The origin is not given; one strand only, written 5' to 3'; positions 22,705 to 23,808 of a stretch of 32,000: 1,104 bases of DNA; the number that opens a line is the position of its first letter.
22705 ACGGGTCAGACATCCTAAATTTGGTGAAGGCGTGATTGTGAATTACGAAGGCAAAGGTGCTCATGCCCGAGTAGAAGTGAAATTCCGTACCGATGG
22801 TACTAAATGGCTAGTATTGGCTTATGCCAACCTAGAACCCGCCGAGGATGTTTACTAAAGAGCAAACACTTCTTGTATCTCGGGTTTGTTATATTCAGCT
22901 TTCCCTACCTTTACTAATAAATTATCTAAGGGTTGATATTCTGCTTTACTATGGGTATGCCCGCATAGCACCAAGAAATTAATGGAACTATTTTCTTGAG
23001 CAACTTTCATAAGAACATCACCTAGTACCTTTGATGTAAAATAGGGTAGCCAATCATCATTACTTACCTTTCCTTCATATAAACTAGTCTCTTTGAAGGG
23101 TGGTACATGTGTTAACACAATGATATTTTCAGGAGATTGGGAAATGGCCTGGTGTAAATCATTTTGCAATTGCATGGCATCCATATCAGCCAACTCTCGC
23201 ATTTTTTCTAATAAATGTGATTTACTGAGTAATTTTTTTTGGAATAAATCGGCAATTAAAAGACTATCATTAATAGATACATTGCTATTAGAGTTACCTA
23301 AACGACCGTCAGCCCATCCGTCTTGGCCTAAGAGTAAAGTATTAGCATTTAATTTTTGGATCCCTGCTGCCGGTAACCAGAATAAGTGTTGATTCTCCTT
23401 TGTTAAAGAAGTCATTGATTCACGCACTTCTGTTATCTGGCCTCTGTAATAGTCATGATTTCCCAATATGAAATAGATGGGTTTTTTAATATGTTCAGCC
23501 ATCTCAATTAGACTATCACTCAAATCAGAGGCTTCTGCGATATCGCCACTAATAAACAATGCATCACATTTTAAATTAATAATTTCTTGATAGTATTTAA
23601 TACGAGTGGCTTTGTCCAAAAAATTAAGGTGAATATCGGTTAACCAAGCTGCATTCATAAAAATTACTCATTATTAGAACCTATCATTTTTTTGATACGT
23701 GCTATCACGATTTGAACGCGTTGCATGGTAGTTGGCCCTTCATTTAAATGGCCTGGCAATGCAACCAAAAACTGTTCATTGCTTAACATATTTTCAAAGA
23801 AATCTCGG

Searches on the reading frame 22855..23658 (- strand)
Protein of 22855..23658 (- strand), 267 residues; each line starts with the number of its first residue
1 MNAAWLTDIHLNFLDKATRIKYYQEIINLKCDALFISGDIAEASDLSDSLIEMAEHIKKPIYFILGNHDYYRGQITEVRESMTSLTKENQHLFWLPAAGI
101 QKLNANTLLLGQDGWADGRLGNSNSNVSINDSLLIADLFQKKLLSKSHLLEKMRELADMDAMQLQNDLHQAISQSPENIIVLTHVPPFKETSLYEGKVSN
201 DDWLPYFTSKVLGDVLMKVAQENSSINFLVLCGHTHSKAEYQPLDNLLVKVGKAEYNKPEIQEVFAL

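Call 3: search_protein_families(library=pfam, proteins=[window:22855-23658:-], max_evalue=1)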
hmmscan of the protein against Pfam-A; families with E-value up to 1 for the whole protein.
window:22855-23658:- (267 aa): 3 families
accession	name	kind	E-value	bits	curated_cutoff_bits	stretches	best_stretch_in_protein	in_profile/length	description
PF00149.33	Metallophos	-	5.8e-15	56.7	21.5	1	4-237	4-190/191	Calcineurin-like phosphoesterase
PF12850.12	Metallophos_2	-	1.8e-07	31.7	27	2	1-81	1-60/154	Calcineurin-like phosphoesterase superfamily domain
PF21838.2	DUF6897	-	0.082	13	23.9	1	54-90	6-43/58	Domain of unknown function (DUF6897)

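Call 4: search_protein_families(library=padloc, proteins=[window:22855-23658:-], max_evalue=1)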
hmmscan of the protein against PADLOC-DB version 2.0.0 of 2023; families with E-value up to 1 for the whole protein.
window:22855-23658:- (267 aa): 2 families
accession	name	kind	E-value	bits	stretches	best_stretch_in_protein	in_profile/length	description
PDLC04908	PDC-S10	-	0.0011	16.3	1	26-77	25-79/223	-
PDLC00736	Effector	-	0.011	12.7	1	20-83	25-98/561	Endonuclease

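Call 5: search_protein_families(library=ncbifam, proteins=[window:22855-23658:-], max_evalue=1)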
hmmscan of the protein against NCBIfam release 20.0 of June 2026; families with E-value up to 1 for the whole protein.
window:22855-23658:- (267 aa): 6 families
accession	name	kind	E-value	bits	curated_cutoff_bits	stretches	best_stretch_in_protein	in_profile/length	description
TIGR03729.1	acc_ester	subfamily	3.2e-12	46.4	148.25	1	6-246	5-229/239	putative phosphoesterase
TIGR04168.1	TIGR04168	hypoth_equivalog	0.00018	21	200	1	28-79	3-51/269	TIGR04168 family protein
TIGR00040.1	yfcE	subfamily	0.0012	19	56.25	1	4-77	4-70/158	YfcE family phosphodiesterase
NF008359.0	PRK11148.1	equivalog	0.005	16.4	225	1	29-72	54-99/275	3',5'-cyclic-AMP phosphodiesterase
NF033458.1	lipid_A_LpxG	equivalog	0.0096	15.3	350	1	6-73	50-122/321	UDP-2,3-diacylglucosamine diphosphatase LpxG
NF001204.0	PRK00166.1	equivalog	0.041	13.2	176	1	28-70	26-68/276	symmetrical bis(5'-nucleosyl)-tetraphosphatase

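Call 8: search_solved_structures(query=window:22855-23658:-, max_evalue=1)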
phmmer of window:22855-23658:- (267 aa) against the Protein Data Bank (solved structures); distinct sequences matched with E-value up to 1: 6.
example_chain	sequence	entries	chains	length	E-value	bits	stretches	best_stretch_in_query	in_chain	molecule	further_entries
3o3x_A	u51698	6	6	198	0.073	15.9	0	73-172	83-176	gp41-5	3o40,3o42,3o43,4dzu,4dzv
8qjz_A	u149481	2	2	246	0.13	15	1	5-89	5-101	UDP-2,3-diacylglucosamine hydrolase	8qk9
8s7f_A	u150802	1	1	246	0.22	14.4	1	5-89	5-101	UDP-2,3-diacylglucosamine hydrolase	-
5wly_A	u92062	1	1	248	0.41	13.4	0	6-89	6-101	UDP-2,3-diacylglucosamine hydrolase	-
6pj3_A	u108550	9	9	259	0.65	12.8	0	5-92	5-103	UDP-2,3-diacylglucosamine hydrolase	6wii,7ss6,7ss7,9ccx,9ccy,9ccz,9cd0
6ph9_A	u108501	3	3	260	0.74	12.6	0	5-92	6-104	UDP-2,3-diacylglucosamine hydrolase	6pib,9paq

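Call 20: find_homologous_proteins(query=window:22855-23658:-, max_evalue=0.001)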
Query window:22855-23658:- (267 aa): 4650 proteins with E <= 0.001 among 5254 candidates; the best 120 are listed.
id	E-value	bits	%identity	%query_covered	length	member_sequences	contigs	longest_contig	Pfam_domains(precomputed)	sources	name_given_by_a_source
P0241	6.3e-174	594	100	100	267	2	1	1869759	PF12850.13,PF00149.34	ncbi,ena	-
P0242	1.4e-121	423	70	98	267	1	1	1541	PF12850.13,PF00149.34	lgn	-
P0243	1.2e-119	417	69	100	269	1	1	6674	PF12850.13,PF00149.34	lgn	-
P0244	1.4e-119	416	67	100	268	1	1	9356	PF12850.13,PF00149.34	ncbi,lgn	-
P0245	1.1e-117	410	68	98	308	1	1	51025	PF12850.13,PF00149.34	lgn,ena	-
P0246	3.3e-117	409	67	99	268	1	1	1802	PF12850.13,PF00149.34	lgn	-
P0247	1.4e-116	407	67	99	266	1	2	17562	PF12850.13,PF00149.34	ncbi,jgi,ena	-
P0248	1.4e-116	407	67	99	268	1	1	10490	PF12850.13,PF00149.34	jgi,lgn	-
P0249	2.0e-116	406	65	100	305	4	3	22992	PF12850.13,PF00149.34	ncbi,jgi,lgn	-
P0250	7.5e-116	404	66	100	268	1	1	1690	PF12850.13,PF00149.34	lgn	-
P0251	2.5e-115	403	66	100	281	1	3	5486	PF12850.13,PF00149.34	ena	-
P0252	3.6e-115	402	66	99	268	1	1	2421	PF12850.13,PF00149.34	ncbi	-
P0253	4.1e-115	402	65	100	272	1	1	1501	PF12850.13,PF00149.34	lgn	-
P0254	4.6e-115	402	66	99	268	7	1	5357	PF12850.13,PF00149.34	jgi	jgi:predicted MPP superfamily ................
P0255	4.8e-115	402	65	99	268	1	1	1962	PF12850.13,PF00149.34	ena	-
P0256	4.8e-115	402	65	100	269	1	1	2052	PF12850.13,PF00149.34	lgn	-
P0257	5.0e-115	401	67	99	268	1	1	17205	PF12850.13,PF00149.34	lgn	-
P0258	6.1e-115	401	67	99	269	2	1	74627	PF12850.13,PF00149.34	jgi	-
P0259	7.5e-115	401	67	99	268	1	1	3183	PF12850.13,PF00149.34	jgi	jgi:Icc-related predicted phosphoesterase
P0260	7.7e-115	401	66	100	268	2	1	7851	PF12850.13,PF00149.34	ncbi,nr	ncbi:MAG TPA: metallophosphoesterase [Gammaproteobacteria bacterium]|nr:metallophosphoesterase [Gamm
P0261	7.8e-115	401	64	100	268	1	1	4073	PF12850.13,PF00149.34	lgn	-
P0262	9.0e-115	401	65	100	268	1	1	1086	PF12850.13,PF00149.34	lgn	-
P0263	1.8e-114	400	66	100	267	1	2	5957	PF12850.13,PF00149.34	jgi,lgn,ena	jgi:predicted MPP superfamily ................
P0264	2.1e-114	399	67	99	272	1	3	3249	PF12850.13,PF00149.34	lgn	-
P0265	2.1e-114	399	66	100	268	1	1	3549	PF12850.13,PF00149.34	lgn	-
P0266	2.7e-114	399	65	100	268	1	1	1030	PF12850.13,PF00149.34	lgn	-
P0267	2.8e-114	399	66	99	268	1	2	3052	PF12850.13,PF00149.34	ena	-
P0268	4.5e-114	398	66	99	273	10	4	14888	PF12850.13,PF00149.34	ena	-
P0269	4.7e-114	398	64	100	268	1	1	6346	PF12850.13,PF00149.34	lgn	-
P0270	5.4e-114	398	64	99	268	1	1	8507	PF12850.13,PF00149.34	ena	-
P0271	5.8e-114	398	66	99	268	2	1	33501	PF12850.13,PF00149.34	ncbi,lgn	ncbi:MAG: metallophosphoesterase [Gammaproteobacteria bacterium]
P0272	6.0e-114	398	65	100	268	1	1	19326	PF12850.13,PF00149.34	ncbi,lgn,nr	ncbi:MAG TPA: metallophosphoesterase [Gammaproteobacteria bacterium]|nr:metallophosphoesterase [Gamm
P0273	7.4e-114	398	66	98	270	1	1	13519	PF12850.13,PF00149.34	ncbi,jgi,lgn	-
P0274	9.4e-114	397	65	100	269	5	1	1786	PF12850.13,PF00149.34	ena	-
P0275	9.6e-114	397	64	100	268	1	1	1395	PF12850.13,PF00149.34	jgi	jgi:predicted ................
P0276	1.0e-113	397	66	100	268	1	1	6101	PF12850.13,PF00149.34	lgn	-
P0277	1.2e-113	397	67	99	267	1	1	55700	PF12850.13,PF00149.34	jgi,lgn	-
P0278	1.2e-113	397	65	99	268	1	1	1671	PF12850.13,PF00149.34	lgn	-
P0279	1.2e-113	397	66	100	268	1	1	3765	PF12850.13,PF00149.34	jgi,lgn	jgi:predicted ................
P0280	1.7e-113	396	63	100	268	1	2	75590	PF12850.13,PF00149.34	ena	-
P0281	1.8e-113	396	65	100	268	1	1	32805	PF12850.13,PF00149.34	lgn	-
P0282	2.4e-113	396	64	100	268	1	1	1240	PF12850.13,PF00149.34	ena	-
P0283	3.4e-113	395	66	100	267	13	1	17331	PF12850.13,PF00149.34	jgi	jgi:predicted MPP superfamily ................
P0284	4.3e-113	395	64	100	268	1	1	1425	PF12850.13,PF00149.34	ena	-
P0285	4.4e-113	395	66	98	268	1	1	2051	PF12850.13,PF00149.34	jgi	jgi:predicted MPP superfamily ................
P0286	5.6e-113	395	66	100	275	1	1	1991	PF12850.13,PF00149.34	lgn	-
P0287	6.7e-113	395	63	100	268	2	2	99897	PF12850.13,PF00149.34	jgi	jgi:predicted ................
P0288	7.6e-113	394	64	100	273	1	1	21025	PF12850.13,PF00149.34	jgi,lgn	-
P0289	9.6e-113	394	66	100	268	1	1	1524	PF12850.13,PF00149.34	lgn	-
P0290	1.0e-112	394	65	99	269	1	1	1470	PF12850.13,PF00149.34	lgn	-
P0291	1.0e-112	394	66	99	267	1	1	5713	PF12850.13,PF00149.34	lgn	-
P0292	1.1e-112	394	65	99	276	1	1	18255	PF12850.13,PF00149.34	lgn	-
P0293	1.1e-112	394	66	99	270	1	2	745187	PF12850.13,PF00149.34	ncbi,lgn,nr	ncbi:MAG: metallophosphoesterase [Gammaproteobacteria bacterium]|nr:metallophosphoesterase [Gammapro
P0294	1.3e-112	394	62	100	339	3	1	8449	PF12850.13,PF00149.34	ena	-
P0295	1.8e-112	393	66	100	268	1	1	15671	PF12850.13,PF00149.34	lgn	-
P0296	2.4e-112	393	66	99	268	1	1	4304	PF12850.13,PF00149.34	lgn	-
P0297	2.4e-112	393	63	100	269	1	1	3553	PF12850.13,PF00149.34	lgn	-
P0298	2.7e-112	393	66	99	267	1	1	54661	PF12850.13,PF00149.34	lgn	-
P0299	2.7e-112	393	69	97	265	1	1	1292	PF12850.13,PF00149.34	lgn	-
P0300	2.9e-112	392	66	99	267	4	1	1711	PF12850.13,PF00149.34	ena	-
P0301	3.1e-112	392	66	100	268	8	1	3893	PF12850.13,PF00149.34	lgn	-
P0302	3.5e-112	392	64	99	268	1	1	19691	PF12850.13,PF00149.34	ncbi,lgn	-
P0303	4.0e-112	392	63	99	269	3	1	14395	PF12850.13,PF00149.34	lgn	-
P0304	4.2e-112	392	64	100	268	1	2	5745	PF12850.13,PF00149.34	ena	-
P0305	5.2e-112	392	65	99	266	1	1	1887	PF12850.13,PF00149.34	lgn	-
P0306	5.3e-112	392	64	100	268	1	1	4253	PF12850.13,PF00149.34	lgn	-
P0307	7.9e-112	391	65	99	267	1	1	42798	PF12850.13,PF00149.34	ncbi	ncbi:MAG: metallophosphoesterase family protein [Gammaproteobacteria bacterium]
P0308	8.0e-112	391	66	99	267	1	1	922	PF12850.13,PF00149.34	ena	-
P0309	8.2e-112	391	64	99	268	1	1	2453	PF12850.13,PF00149.34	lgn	-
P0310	8.7e-112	391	67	99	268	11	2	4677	PF12850.13,PF00149.34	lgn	-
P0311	1.2e-111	390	66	98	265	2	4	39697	PF12850.13,PF00149.34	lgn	-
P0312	1.2e-111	390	63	99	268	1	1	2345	PF12850.13,PF00149.34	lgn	-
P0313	1.3e-111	390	66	99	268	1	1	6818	PF12850.13,PF00149.34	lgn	-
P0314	1.4e-111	390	64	100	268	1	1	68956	PF12850.13,PF00149.34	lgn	-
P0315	1.6e-111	390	63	100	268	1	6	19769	PF12850.13,PF00149.34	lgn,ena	-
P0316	1.8e-111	390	64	100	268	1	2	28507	PF12850.13,PF00149.34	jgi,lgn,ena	jgi:predicted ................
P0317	1.9e-111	390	66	99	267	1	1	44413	PF12850.13,PF00149.34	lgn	-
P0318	2.1e-111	390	63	98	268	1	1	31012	PF12850.13,PF00149.34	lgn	-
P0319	2.1e-111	390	62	100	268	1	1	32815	PF12850.13,PF00149.34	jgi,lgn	-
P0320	2.3e-111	390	64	99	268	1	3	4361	PF12850.13,PF00149.34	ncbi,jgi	-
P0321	2.7e-111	389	63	99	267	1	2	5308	PF12850.13,PF00149.34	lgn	-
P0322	3.3e-111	389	67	99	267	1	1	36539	PF12850.13,PF00149.34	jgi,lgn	-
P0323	3.6e-111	389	63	100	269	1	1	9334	PF12850.13,PF00149.34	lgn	-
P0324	3.8e-111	389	64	100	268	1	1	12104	PF12850.13,PF00149.34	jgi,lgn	-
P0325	3.8e-111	389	65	99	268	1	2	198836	PF12850.13,PF00149.34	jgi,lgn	jgi:predicted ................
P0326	4.2e-111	389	66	100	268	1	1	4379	PF12850.13,PF00149.34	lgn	-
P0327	4.8e-111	388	67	99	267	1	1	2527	PF12850.13,PF00149.34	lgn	-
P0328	4.8e-111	388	63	100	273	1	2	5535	PF12850.13,PF00149.34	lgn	-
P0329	6.0e-111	388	65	100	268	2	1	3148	PF12850.13,PF00149.34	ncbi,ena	-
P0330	6.5e-111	388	66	99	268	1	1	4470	PF12850.13,PF00149.34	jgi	-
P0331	6.8e-111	388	62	100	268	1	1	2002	PF12850.13,PF00149.34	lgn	-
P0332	7.3e-111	388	64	100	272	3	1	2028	PF12850.13,PF00149.34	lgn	-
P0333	8.6e-111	388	64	100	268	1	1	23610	PF12850.13,PF00149.34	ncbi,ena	-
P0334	8.8e-111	388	64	100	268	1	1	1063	PF12850.13,PF00149.34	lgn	-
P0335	8.9e-111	388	65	100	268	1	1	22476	PF12850.13,PF00149.34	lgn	-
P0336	1.1e-110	387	65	100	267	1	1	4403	PF12850.13,PF00149.34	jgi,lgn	-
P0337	1.1e-110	387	64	99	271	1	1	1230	PF12850.13,PF00149.34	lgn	-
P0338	1.2e-110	387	66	100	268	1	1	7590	PF12850.13,PF00149.34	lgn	-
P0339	1.4e-110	387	62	100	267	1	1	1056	PF12850.13,PF00149.34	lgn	-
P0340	1.5e-110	387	62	99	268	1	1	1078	PF12850.13,PF00149.34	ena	-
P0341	1.7e-110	387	63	100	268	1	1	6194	PF12850.13,PF00149.34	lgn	-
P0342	1.8e-110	387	65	99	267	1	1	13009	PF12850.13,PF00149.34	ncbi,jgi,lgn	-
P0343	1.9e-110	387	65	100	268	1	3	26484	PF12850.13,PF00149.34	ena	-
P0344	2.1e-110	386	65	99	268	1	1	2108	PF12850.13,PF00149.34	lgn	-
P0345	2.5e-110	386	62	100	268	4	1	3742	PF12850.13,PF00149.34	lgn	-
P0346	2.5e-110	386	65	99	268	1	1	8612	PF12850.13,PF00149.34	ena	-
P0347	2.6e-110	386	62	99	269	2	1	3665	PF12850.13,PF00149.34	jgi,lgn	jgi:predicted MPP superfamily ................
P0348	2.7e-110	386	66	99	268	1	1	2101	PF12850.13,PF00149.34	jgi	jgi:predicted MPP superfamily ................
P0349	3.2e-110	386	60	100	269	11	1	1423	PF12850.13,PF00149.34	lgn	-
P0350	4.0e-110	385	61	100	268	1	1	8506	PF12850.13,PF00149.34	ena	-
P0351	4.3e-110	385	65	99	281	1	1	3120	PF12850.13,PF00149.34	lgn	-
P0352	4.5e-110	385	66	99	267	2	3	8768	PF12850.13,PF00149.34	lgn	-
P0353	5.0e-110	385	65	100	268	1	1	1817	PF12850.13,PF00149.34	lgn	-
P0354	5.2e-110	385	61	100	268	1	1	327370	PF12850.13,PF00149.34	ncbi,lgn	-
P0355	5.2e-110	385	63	99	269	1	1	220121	PF12850.13,PF00149.34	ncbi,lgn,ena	-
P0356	5.4e-110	385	64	99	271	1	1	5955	PF12850.13,PF00149.34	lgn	-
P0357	6.3e-110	385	62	99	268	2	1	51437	PF12850.13,PF00149.34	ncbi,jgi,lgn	-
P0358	6.4e-110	385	66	100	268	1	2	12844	PF12850.13,PF00149.34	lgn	-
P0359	7.2e-110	385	64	100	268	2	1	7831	PF12850.13,PF00149.34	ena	-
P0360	7.8e-110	384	63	100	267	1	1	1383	PF12850.13,PF00149.34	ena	-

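Call 24: find_encoding_contigs(protein=P0293, flank=6000, max_places=3)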
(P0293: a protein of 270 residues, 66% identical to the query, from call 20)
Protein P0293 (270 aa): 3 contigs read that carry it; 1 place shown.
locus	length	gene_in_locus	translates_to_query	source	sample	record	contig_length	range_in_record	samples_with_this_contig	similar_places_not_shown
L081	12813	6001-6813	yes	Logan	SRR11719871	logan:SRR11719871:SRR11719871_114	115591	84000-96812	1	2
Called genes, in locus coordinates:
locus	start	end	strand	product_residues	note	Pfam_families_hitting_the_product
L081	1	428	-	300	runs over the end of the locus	PF00892:EamA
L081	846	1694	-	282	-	PF00165:HTH_AraC, PF12833:HTH_18, PF00165:HTH_AraC, PF06445:GyrI-like, PF14526:Cass2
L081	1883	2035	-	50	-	-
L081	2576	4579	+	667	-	-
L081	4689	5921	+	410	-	PF03349:Toluene_X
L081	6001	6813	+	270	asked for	PF00149:Metallophos, PF12850:Metallophos_2 (weak)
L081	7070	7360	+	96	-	-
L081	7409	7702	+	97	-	-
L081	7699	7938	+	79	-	-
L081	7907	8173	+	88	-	-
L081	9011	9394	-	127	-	-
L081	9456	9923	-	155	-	PF01668:SmpB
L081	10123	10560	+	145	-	PF03364:Polyketide_cyc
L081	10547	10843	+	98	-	PF03658:Ub-RnfH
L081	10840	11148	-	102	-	PF04355:BamE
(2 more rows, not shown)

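Call 41: find_related_loci(query=A3, collection=metagenome_contigs, flank=5000)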
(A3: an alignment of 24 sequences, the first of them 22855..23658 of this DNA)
Query A3 (267 aa) in metagenome_contigs; peptide patterns used: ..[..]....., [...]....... (x = any residue, [..] = any of these).
600 stretches matched a pattern (row limit reached: there are more); 413 encode a relative of the query (tblastn E <= 1e-3); the best 80 are kept; 80 distinct loci.
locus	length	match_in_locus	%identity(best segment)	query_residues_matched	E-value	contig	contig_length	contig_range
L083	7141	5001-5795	67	1-264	8e-124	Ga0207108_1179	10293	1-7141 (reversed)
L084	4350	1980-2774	65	1-264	3e-124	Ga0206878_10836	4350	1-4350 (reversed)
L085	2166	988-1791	63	1-267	1e-123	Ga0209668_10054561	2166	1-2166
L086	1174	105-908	63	1-267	3e-127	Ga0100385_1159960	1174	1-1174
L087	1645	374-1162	62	1-262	6e-125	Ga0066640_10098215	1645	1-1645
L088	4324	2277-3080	62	1-267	7e-116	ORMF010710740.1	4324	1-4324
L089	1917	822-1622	63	2-267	2e-122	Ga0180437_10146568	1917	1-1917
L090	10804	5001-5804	60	1-267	1e-109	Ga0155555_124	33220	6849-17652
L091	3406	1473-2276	58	1-267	3e-110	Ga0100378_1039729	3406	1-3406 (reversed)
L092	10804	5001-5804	56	1-267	4e-107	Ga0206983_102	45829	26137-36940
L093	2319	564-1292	64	24-265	2e-112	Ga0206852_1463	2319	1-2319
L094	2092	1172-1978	53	1-267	2e-101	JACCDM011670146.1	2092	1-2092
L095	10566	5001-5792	54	1-264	3e-94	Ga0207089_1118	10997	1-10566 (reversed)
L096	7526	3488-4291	53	1-267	4e-89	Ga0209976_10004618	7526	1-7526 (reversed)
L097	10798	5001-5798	55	1-264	4e-103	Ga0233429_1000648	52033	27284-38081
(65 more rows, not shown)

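Call 42: search_solved_structures(query=A3, max_evalue=1, show_alignments=1)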
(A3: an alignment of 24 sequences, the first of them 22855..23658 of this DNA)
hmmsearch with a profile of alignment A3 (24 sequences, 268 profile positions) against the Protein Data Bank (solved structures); distinct sequences matched with E-value up to 1: 5.
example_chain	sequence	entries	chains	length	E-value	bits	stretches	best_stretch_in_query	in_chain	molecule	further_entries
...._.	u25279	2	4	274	0.033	16.7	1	27-69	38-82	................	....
2zo9_B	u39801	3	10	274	0.034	16.6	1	27-69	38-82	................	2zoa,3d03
8qk2_A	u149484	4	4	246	0.32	13.4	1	4-89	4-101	UDP-2,3-diacylglucosamine hydrolase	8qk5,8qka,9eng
6pj3_A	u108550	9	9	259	0.45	13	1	4-89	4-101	UDP-2,3-diacylglucosamine hydrolase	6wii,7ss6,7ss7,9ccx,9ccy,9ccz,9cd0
6ph9_A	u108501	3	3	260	0.63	12.5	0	5-89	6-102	UDP-2,3-diacylglucosamine hydrolase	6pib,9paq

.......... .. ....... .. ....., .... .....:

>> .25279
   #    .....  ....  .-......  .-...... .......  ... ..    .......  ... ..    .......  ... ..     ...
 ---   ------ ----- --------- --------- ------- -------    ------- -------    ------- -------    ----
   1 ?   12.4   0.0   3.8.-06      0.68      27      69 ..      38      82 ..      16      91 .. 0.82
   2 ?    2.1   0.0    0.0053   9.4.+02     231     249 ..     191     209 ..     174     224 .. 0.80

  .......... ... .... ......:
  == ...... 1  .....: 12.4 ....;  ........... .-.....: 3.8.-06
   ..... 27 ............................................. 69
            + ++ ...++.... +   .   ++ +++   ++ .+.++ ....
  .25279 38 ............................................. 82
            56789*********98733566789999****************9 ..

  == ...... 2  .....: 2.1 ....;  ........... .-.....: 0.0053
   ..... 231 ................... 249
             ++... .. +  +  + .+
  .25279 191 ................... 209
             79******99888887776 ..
